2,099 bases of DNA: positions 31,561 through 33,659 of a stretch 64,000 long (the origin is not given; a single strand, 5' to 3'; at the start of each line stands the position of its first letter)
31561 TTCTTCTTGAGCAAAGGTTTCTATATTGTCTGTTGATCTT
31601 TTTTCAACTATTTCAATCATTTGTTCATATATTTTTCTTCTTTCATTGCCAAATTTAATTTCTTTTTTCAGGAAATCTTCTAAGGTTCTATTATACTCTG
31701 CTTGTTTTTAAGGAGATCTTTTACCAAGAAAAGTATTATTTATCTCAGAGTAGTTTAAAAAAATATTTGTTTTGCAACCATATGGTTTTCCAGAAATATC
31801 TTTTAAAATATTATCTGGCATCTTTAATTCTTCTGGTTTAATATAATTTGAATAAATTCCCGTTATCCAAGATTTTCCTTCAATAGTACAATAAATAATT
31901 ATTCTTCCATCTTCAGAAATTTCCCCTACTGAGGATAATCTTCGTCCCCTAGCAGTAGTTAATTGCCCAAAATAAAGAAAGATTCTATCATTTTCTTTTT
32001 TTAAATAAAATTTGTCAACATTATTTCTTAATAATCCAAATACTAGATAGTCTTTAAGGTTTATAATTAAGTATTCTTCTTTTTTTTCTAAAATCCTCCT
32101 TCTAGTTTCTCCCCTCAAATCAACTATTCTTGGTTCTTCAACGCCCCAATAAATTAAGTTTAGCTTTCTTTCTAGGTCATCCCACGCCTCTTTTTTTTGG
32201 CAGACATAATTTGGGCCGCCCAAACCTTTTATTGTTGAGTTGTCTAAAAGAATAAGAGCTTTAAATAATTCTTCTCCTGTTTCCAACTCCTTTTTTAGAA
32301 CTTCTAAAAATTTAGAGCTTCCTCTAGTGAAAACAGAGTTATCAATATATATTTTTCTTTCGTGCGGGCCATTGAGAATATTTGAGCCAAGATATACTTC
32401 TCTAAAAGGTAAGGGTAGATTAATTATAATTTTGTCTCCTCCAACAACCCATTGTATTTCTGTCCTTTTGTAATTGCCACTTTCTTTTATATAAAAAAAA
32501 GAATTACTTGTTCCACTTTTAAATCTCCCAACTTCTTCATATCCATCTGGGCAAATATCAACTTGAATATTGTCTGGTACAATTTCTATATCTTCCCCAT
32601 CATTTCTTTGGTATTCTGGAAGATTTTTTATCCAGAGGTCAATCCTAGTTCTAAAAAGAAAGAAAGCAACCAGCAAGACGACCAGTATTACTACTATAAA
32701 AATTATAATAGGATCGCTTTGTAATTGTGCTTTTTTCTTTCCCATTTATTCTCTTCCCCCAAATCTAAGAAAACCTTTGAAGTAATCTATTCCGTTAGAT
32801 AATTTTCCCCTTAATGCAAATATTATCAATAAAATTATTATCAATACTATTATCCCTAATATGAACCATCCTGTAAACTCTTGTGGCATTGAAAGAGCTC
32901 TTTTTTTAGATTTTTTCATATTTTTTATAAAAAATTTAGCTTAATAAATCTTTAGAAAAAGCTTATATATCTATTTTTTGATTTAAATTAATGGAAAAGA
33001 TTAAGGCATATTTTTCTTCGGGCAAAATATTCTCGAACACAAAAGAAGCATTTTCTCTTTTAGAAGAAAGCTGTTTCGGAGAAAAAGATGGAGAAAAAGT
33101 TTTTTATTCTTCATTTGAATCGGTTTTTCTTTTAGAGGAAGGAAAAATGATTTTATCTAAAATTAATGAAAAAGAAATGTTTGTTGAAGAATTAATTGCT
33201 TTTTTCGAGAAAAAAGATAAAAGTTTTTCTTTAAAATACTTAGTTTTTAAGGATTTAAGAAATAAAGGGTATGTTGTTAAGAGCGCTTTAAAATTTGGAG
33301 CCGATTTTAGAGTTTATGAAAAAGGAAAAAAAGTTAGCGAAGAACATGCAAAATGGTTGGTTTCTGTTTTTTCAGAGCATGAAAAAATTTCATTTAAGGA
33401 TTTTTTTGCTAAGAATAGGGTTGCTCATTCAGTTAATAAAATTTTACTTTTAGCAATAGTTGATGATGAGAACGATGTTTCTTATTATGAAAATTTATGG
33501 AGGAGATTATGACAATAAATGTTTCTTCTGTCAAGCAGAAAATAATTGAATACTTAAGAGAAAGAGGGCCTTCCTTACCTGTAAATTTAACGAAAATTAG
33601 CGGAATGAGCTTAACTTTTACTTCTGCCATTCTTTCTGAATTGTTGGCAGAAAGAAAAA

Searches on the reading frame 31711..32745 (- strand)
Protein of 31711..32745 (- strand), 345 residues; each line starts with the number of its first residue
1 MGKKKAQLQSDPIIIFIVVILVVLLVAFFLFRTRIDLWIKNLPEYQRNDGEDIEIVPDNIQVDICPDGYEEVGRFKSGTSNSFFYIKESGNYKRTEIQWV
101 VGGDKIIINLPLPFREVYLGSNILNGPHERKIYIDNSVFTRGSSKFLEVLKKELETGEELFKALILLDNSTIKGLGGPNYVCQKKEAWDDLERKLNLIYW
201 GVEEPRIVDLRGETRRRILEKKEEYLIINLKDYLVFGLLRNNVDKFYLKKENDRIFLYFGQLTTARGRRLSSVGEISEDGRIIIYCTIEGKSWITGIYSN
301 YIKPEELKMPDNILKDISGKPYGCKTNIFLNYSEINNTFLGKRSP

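Call 10: search_protein_families(library=pfam, proteins=[window:31711-32745:-], max_evalue=1)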
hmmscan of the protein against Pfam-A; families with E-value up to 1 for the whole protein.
window:31711-32745:- (345 aa): 2 families
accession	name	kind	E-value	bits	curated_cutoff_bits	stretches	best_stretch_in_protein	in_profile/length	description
PF25630.1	Phycodna_minor_capsid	-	0.15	12.9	27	1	13-48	5-40/96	Phycodnaviridae minor capsid protein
PF04276.17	DUF443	-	0.23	11.6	26.2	1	8-60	87-141/202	Protein of unknown function (DUF443)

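Call 91: search_protein_families(library=ncbifam, proteins=[window:31711-32745:-], max_evalue=1)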
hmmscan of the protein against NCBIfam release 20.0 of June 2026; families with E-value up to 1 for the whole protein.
window:31711-32745:- (345 aa): 0 families

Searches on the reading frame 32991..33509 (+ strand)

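Call 49: search_protein_families(library=pfam, proteins=[window:32991-33509:+], max_evalue=0.01)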
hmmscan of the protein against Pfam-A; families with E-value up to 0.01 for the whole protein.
window:32991-33509:+ (173 aa): 2 families
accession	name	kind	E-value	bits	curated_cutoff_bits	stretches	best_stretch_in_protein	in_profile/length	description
PF01974.23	tRNA_int_endo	-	3.3e-29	101.2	27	1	79-165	1-85/85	tRNA intron endonuclease, catalytic C-terminal domain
PF02778.19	tRNA_int_endo_N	-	6.3e-08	32.5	21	1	5-68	2-66/67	tRNA intron endonuclease, N-terminal domain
